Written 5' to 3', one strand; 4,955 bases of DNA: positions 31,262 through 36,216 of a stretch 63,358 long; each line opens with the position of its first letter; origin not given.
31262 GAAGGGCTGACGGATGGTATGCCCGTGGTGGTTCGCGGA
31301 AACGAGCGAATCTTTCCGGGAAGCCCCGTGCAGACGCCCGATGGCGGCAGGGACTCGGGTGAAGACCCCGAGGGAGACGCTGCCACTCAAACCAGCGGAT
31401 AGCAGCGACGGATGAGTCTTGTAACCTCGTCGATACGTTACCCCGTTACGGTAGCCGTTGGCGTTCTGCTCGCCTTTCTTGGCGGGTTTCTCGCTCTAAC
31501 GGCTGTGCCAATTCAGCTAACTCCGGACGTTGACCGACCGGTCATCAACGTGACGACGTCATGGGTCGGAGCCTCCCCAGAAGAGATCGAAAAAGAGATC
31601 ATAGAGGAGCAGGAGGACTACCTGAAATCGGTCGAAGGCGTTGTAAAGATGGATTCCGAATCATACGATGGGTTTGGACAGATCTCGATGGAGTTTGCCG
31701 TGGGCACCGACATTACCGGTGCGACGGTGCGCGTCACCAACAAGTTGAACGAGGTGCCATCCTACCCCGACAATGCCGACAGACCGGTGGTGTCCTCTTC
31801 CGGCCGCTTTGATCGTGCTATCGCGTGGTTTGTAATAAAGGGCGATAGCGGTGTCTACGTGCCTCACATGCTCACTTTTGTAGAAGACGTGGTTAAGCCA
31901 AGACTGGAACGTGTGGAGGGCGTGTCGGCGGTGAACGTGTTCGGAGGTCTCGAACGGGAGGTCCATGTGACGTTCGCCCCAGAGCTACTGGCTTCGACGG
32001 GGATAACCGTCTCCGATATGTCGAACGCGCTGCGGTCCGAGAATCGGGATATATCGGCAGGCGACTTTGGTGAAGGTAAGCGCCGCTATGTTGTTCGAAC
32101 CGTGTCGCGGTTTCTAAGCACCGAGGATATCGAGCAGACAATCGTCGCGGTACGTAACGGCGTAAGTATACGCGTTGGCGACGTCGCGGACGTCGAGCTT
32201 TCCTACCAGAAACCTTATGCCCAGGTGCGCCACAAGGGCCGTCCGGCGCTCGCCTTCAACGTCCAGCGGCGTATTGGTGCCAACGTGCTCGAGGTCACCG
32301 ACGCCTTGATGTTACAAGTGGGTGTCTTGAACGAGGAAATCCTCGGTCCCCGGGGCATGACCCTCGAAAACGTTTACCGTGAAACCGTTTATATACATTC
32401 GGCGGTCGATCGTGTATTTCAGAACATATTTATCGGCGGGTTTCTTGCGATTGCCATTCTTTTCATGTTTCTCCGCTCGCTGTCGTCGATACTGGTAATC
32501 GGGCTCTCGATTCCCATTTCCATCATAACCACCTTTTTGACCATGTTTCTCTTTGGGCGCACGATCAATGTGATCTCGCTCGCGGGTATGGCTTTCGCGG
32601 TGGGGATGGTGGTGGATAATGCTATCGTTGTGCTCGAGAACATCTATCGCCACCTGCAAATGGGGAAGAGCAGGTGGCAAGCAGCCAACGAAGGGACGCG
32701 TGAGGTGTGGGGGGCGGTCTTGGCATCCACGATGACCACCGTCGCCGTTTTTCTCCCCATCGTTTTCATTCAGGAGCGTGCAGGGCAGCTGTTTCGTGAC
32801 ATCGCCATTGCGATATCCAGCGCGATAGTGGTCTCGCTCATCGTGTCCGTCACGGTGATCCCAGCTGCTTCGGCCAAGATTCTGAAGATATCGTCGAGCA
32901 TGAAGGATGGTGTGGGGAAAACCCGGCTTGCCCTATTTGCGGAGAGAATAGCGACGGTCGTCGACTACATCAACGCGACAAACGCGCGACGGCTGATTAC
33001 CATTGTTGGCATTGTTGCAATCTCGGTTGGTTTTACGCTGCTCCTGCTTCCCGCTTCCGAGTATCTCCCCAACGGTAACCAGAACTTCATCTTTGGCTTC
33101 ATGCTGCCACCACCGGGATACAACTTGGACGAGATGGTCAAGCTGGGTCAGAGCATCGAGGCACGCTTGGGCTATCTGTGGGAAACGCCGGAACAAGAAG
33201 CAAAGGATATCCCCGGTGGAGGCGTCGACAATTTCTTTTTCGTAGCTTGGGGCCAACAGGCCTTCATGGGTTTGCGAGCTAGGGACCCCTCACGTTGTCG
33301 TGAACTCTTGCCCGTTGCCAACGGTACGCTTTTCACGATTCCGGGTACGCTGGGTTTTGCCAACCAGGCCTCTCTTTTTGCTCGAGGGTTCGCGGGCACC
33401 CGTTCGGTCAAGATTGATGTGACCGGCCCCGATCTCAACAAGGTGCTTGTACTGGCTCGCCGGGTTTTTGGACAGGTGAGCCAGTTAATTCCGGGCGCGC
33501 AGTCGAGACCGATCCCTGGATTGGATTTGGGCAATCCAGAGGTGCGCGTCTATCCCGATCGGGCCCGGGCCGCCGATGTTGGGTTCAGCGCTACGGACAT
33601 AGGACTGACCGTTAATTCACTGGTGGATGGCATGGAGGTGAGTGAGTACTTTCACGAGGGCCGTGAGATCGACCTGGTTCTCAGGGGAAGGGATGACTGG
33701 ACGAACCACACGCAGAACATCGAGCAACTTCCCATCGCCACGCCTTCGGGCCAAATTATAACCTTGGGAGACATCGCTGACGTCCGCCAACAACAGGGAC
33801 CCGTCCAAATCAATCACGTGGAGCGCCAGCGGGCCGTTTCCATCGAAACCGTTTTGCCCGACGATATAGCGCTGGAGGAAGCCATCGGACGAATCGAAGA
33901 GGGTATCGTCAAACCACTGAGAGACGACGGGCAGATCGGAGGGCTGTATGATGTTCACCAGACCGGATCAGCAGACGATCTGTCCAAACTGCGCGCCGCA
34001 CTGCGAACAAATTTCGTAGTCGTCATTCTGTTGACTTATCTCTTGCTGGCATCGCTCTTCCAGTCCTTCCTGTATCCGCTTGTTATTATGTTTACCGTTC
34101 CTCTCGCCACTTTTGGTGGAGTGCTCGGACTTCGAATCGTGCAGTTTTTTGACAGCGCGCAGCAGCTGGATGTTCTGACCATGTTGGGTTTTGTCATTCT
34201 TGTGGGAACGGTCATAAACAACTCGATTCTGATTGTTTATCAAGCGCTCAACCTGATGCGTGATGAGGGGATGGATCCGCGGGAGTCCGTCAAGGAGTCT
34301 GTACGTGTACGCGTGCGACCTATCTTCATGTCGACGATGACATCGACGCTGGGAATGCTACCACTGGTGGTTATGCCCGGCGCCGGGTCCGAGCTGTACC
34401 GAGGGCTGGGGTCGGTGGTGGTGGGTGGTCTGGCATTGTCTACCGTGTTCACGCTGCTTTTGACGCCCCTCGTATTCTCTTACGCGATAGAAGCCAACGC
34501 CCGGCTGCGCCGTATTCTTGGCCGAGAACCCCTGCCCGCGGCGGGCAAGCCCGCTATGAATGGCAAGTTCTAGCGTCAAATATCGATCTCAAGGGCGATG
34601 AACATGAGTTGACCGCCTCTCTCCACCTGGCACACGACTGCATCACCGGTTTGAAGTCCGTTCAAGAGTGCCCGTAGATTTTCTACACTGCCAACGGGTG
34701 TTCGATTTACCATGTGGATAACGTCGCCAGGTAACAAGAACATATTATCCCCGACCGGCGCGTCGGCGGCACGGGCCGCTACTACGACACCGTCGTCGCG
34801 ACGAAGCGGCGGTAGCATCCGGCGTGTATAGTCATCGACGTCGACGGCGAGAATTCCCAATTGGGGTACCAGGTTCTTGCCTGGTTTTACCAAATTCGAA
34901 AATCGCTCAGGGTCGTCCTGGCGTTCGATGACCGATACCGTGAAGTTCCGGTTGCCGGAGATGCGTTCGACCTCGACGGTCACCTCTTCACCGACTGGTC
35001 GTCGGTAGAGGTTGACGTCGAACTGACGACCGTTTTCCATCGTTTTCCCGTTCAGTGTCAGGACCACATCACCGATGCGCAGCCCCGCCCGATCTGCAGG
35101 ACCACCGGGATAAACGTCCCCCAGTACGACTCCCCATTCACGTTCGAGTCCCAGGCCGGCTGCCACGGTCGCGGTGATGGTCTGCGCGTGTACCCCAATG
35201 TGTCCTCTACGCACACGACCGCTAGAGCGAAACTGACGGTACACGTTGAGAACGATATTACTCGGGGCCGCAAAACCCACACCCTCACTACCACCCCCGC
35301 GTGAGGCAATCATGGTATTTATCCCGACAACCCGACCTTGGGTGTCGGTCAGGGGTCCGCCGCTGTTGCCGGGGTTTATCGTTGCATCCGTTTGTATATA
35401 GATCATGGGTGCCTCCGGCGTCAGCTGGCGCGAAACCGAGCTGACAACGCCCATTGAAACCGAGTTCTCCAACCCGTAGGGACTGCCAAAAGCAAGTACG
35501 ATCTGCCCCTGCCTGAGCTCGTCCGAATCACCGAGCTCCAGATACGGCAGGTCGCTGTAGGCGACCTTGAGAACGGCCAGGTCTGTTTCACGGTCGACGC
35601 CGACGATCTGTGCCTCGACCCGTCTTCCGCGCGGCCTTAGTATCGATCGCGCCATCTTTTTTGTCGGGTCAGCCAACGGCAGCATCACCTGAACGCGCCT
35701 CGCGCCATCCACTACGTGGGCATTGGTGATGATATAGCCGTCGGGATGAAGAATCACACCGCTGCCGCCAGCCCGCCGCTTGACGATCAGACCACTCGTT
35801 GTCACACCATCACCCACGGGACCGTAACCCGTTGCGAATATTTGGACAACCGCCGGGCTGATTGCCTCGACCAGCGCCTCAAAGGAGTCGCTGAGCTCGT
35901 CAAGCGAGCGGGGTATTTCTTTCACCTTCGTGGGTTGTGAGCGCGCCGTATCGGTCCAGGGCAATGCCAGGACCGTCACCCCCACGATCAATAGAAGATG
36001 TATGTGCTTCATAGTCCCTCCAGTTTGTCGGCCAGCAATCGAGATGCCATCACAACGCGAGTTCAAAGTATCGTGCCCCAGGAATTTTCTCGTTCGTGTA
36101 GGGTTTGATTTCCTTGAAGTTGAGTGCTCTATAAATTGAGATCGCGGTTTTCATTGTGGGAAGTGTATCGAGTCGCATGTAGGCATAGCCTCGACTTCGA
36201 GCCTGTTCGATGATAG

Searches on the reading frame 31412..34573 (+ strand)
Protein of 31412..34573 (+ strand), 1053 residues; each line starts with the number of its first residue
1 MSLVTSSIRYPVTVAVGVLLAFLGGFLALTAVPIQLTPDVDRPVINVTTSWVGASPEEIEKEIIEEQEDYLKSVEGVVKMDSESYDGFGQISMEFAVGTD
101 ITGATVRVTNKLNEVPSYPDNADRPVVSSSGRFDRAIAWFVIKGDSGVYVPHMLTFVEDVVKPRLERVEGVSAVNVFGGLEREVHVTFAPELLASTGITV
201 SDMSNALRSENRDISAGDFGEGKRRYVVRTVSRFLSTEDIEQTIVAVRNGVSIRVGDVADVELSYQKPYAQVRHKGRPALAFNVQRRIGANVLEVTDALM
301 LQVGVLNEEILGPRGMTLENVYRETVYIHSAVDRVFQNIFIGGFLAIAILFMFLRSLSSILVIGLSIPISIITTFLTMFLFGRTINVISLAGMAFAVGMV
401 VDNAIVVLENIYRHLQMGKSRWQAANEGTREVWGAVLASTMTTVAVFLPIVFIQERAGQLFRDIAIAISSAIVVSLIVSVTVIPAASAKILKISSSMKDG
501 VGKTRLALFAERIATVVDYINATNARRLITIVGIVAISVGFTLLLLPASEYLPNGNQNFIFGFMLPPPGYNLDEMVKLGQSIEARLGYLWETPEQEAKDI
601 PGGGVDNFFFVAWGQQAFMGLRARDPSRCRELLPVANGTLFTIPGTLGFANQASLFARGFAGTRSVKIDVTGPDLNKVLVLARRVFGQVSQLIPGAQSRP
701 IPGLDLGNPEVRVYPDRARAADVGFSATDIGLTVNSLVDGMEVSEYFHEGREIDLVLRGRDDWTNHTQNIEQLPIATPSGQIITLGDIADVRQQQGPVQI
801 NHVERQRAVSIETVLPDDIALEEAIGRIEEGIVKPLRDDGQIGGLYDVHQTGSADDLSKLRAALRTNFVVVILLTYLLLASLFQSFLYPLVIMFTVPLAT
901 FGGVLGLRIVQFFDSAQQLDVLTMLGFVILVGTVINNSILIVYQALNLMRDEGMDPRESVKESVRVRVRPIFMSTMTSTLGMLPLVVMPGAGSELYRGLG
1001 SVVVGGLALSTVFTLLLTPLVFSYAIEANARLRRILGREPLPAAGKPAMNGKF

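Call 46: search_protein_families(library=pfam, proteins=[window:31412-34573:+], max_evalue=0.00001)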
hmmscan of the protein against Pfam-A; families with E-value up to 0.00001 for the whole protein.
window:31412-34573:+ (1053 aa): 2 families
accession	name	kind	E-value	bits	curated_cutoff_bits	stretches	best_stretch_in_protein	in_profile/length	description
PF00873.25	ACR_tran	-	5.5e-206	686.9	28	1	5-1023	3-1018/1021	AcrB/AcrD/AcrF family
PF03176.21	MMPL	-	7.4e-10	38.7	20.5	0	340-485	150-297/333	MMPL family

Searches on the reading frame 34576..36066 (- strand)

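Call 46: search_protein_families(library=pfam, proteins=[window:34576-36066:-], max_evalue=0.00001)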
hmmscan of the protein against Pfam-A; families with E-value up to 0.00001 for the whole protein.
window:34576-36066:- (496 aa): 5 families
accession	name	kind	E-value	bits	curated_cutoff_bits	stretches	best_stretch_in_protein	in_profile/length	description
PF13365.12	Trypsin_2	-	1.2e-36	127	27.6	1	101-249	1-144/144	Trypsin-like peptidase domain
PF13180.12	PDZ_2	-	1.9e-21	76.6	27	2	290-379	3-80/80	PDZ domain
PF00089.32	Trypsin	-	1.1e-16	61.8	20.6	1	101-273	27-217/220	Trypsin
PF17820.7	PDZ_6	-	3.3e-14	52.8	27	1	317-368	4-54/54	PDZ domain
PF00595.29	PDZ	-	3.9e-11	43.6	23.2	1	311-367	25-81/81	PDZ domain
